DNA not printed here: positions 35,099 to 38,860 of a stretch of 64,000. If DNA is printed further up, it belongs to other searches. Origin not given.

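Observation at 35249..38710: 1153-aa secreted protein with C-terminal SLT-like lytic transglycosylase motif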

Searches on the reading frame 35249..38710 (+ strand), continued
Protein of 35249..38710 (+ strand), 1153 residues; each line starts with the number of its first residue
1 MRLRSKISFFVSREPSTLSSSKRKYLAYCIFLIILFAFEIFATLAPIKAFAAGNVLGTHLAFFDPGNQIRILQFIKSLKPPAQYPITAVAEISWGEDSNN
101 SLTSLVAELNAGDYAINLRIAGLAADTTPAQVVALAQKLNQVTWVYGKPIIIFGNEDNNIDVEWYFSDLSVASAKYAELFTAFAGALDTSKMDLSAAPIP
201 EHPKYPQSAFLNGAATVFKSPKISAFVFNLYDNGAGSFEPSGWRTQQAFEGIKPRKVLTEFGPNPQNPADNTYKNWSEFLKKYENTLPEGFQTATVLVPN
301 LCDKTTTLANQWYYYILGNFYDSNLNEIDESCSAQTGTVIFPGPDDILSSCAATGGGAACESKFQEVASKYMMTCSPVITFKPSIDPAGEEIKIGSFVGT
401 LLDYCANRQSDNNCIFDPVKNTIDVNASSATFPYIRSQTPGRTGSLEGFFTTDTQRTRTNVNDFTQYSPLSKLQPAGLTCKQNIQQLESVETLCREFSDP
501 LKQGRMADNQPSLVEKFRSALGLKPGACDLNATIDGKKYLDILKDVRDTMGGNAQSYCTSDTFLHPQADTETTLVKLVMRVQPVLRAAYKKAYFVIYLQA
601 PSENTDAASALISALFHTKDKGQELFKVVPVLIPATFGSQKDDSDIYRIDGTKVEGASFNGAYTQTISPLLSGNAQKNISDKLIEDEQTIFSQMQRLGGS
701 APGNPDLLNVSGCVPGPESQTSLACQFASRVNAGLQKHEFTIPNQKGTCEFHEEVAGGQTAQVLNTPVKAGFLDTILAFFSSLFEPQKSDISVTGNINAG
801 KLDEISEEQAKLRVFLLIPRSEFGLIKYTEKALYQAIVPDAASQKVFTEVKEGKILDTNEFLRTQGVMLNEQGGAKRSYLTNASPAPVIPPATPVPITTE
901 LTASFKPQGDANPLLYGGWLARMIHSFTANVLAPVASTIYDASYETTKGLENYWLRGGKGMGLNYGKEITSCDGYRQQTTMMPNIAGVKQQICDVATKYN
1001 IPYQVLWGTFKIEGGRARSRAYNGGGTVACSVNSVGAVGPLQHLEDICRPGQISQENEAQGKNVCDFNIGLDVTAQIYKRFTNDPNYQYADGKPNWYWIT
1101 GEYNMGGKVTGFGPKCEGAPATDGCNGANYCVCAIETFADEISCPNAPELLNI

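Call 74: predict_structure(alignment_id=A4)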
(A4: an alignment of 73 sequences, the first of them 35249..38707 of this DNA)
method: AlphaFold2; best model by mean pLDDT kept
length: 1153 residues; sequences in the alignment: 73
mean_pLDDT: 83.2   pTM: 0.68
mean pLDDT of the five models: 83.2, 82.5, 82.1, 81.8, 81.1
residues with pLDDT >= 90: 588; 70-90: 349; 50-70: 139; < 50: 77
segments of 3 or more residues with pLDDT < 50: 1-18, 44-52, 456-459, 508-513, 770-788, 958-967, 1053-1055, 1151-1153
pLDDT, mean of each block of 10 residues (from residue 1): 43 47 62 72 42 78 86 89 96 89 96 96 94 97 96 89 86 96 98 95 88 92 93 68 69 84 87 92 90 94 68 91 83 66 91 86 94 95 91 96 95 93 83 86 91 62 80 92 95 86 65 54 64 91 97 96 96 95 91 91 59 51 74 91 78 88 92 92 95 87 85 73 90 95 80 86 78 44 47 86 79 95 95 90 90 78 90 94 74 81 93 95 88 64 66 67 48 86 91 92 95 95 89 90 86 56 84 92 90 92 69 82 91 93 81 42
secondary structure, 60 per line:
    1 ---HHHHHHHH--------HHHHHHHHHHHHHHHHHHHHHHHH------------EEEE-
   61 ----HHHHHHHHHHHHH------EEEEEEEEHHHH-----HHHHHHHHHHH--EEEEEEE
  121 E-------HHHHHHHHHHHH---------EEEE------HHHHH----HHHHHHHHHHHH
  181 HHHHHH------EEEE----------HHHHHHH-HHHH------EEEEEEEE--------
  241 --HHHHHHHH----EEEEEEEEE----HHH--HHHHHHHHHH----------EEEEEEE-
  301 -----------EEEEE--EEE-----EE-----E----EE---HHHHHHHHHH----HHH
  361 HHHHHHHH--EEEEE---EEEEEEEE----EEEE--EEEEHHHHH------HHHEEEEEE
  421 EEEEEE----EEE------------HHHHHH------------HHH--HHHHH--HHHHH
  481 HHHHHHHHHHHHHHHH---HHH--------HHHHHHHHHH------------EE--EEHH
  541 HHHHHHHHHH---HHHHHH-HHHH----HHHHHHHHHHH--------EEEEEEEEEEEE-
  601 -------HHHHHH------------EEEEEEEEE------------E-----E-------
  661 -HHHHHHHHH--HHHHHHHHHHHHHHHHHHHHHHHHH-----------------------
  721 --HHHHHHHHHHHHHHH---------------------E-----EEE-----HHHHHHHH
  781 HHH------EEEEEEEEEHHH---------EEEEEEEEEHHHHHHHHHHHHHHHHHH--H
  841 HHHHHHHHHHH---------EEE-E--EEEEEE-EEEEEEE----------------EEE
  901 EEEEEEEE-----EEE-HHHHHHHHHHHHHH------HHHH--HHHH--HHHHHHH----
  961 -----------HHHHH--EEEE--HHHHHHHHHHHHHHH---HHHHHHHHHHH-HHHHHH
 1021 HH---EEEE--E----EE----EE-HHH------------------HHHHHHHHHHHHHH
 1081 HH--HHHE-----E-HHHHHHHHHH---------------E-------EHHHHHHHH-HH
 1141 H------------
elements in order (helices of 4 or more, strands of 3 or more residues): H4-11 H20-43 E56-59 H65-77 E84-91 H92-95 H101-111 E114-121 H129-140 E150-153 H160-164 H169-186 E193-196 H207-213 H215-218 E225-232 H243-250 E255-263 H273-282 E293-299 E312-316 E319-321 H344-353 H358-368 E371-375 E379-386 E391-394 E397-400 H401-405 E415-426 E431-433 H446-451 H469-473 H476-496 H511-520 H539-550 H554-559 H561-564 H569-579 E588-599 H608-613 E626-634 H662-670 H673-697 H723-737 E765-767 H773-783 E790-798 E811-819 H820-837 H840-851 E861-863 E868-873 E875-881 E898-908 E914-916 H918-931 H938-941 H944-947 H950-956 H972-976 E979-982 H985-999 H1003-1013 H1015-1022 E1026-1029 H1067-1082 H1096-1105 H1130-1137

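Call 76: fold_search(model_id=the predicted structure, library=pdb)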
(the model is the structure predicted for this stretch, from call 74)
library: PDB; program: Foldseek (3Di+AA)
matches with E <= 10: 1177; with E <= 0.001: 1
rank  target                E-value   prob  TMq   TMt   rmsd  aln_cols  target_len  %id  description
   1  9g17_A                2.0e-04  1.00  0.15  0.37   6.8       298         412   17  Structure of PslG with a covalently- bound pentasaccharide (released 2025-03-05)
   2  3kl5_D                3.2e-03  1.00  0.14  0.37   5.4       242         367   10  Structure Analysis of a Xylanase From Glycosyl Hydrolase Family Thirty: Carbohydrate Ligand Complexes Reveal this Fami (released 2010-12-08)
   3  6m5z_A                9.2e-03  0.99  0.14  0.32  11.3       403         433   10  Catalytic domain of GH30 xylanase C from Talaromyces cellulolyticus (released 2021-01-20)
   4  8b73_A                1.1e-02  1.00  0.14  0.35   6.8       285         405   12  Acetivibrio clariflavus beta-1,4-xylanase of Glycoside Hydrolase Family 10 (AcXyn10A). (released 2022-10-19)
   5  8vcn                  1.2e-02  1.00  0.15  0.41   6.9       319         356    9  GluER mutant - W66F F269Y Q293T F68Y T36E P263L (released 2024-03-13)
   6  3jug                  1.4e-02  1.00  0.14  0.46   6.4       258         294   11  Crystal structure of endo-beta-1,4-mannanase from the alkaliphilic Bacillus sp. N16-5 (released 2010-09-15)
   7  1wky                  1.9e-02  0.92  0.15  0.34  21.2       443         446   11  Crystal structure of alkaline mannanase from Bacillus sp. strain JAMB-602: catalytic domain and its Carbohydrate Binding (released 2005-06-15)
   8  6gp5_A                2.5e-02  0.99  0.13  0.38   7.5       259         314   10  Beta-1,4-galactanase from Bacteroides thetaiotaomicron (released 2018-12-26)
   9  4uui_C                2.5e-02  0.98  0.12  0.38   6.8       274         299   12  A case study for twinned data analysis: multiple crystal forms of the enzyme N-acetyl-neuraminic lyase (released 2015-08-12)
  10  2r14                  2.7e-02  0.99  0.13  0.35   8.1       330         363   12  Structure of morphinone reductase in complex with tetrahydroNAD (released 2008-07-01)
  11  4ad2_C                2.7e-02  0.98  0.13  0.36   6.8       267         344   13  Structure of the GH99 endo-alpha-mannosidase from Bacteroides xylanisolvens in complex with glucose-1,3-isofagomine (released 2012-02-01)
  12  8u90                  2.9e-02  0.99  0.13  0.40   6.8       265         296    9  Crystal structure of N-acetylneuraminate lyase (NanA) from Klebsiella aerogenes (Apo, hexagonal form) (released 2023-09-27)
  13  5mc8_A                3.2e-02  0.97  0.13  0.36   6.6       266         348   12  Structure of the GH99 endo-alpha-mannanase from Bacteroides xylanisolvens in complex with mannose-alpha-1,3-D-glucal a (released 2017-01-11)
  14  1fdy_A                3.2e-02  0.97  0.12  0.36   7.0       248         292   11  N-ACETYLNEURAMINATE LYASE IN COMPLEX WITH HYDROXYPYRUVATE (released 1997-10-22)
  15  6k7z_A                3.7e-02  0.97  0.14  0.43   7.0       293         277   11  Crystal structure of a GH18 chitinase from Pseudoalteromonas aurantia (released 2020-06-10)
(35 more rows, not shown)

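Call 84: fold_search(model_id=the predicted structure, library=viral)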
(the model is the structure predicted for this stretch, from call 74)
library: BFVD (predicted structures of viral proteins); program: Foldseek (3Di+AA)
matches with E <= 10: 354; with E <= 0.001: 3
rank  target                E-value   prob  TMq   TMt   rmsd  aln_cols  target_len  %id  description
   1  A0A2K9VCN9            5.2e-05  1.00  0.17  0.32   5.7       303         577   11  Glycosyl hydrolase [Lactobacillus phage Bacchae]
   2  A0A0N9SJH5            1.1e-04  1.00  0.17  0.22   7.1       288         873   13  Glycoside hydrolase family 5 domain-containing protein [Pseudomonas phage POR1]
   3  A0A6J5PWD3            3.1e-04  1.00  0.16  0.48   6.9       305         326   15  Glycoside hydrolase family 5 domain-containing protein [uncultured Caudovirales phage]
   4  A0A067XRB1            3.4e-03  1.00  0.15  0.39   6.0       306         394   15  (no name in the UniProt tables at hand)
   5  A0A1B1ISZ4            4.8e-03  1.00  0.15  0.32   7.3       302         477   12  (no name in the UniProt tables at hand)
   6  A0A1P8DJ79            1.1e-02  1.00  0.14  0.34  13.0       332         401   13  (no name in the UniProt tables at hand)
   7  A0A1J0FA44            2.5e-02  0.99  0.15  0.37   6.2       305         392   14  (no name in the UniProt tables at hand)
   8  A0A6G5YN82            3.1e-02  0.69  0.10  0.29  17.7       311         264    8  (no name in the UniProt tables at hand)
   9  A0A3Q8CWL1            7.4e-02  0.60  0.09  0.24  17.9       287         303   12  (no name in the UniProt tables at hand)
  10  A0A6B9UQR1            8.6e-02  0.57  0.08  0.23  26.5       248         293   10  (no name in the UniProt tables at hand)
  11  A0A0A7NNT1            9.0e-02  0.90  0.11  0.44   7.8       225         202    8  Uncharacterized protein [Lactobacillus phage LfeInf]
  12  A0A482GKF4            1.0e-01  0.96  0.15  0.19   8.7       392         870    8  Tail protein [Escherichia phage vB_EcoM_Goslar]
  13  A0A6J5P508            1.0e-01  0.92  0.13  0.40   6.9       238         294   12  Uncharacterized protein [uncultured Caudovirales phage]
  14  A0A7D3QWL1            1.5e-01  0.80  0.11  0.30   7.2       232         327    9  NADP-dependent oxidoreductase [Fadolivirus FV1/VV64]
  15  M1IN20                1.5e-01  0.72  0.12  0.21   8.1       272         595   14  (no name in the UniProt tables at hand)
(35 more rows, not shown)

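Call 86: search_protein_families(library=pfam, proteins=[P0015, P0016, P0020, P0027, P0031, P0022, P0037, P0019, P0055, P0018], max_evalue=0.05)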
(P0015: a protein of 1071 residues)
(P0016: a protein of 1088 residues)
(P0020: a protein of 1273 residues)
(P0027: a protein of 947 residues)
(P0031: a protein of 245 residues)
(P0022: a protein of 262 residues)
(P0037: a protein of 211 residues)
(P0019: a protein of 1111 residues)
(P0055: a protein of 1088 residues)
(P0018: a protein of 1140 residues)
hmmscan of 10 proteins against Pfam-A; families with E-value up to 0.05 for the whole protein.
P0015 (1071 aa): 0 families

P0016 (1088 aa): 0 families

P0020 (1273 aa): 0 families

P0027 (947 aa): 0 families

P0031 (245 aa): 0 families

P0022 (262 aa): 0 families

P0037 (211 aa): 0 families

P0019 (1111 aa): 1 family
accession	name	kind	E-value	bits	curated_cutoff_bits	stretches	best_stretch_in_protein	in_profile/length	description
PF00150.24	Cellulase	-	5.8e-05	23.2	23.5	1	156-321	63-237/272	Cellulase (glycosyl hydrolase family 5)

P0055 (1088 aa): 0 families

P0018 (1140 aa): 0 families

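Call 87: search_protein_families(library=pfam, proteins=[P0034, P0065, P0068, P0082, P0038, P0017, P0087, P0014], max_evalue=0.05)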
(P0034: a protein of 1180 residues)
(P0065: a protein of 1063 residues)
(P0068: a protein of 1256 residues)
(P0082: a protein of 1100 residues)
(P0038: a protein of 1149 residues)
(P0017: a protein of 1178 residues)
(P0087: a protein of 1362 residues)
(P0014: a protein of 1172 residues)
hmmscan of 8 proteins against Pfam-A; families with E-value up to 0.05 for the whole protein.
P0034 (1180 aa): 2 families
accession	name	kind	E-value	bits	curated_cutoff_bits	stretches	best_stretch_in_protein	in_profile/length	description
PF00150.24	Cellulase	-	1.2e-05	25.4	23.5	1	137-312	64-243/272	Cellulase (glycosyl hydrolase family 5)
PF15284.11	PAGK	-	0.044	14.1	22.8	0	6-33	7-34/64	Phage-encoded virulence factor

P0065 (1063 aa): 0 families

P0068 (1256 aa): 0 families

P0082 (1100 aa): 0 families

P0038 (1149 aa): 0 families

P0017 (1178 aa): 0 families

P0087 (1362 aa): 0 families

P0014 (1172 aa): 0 families
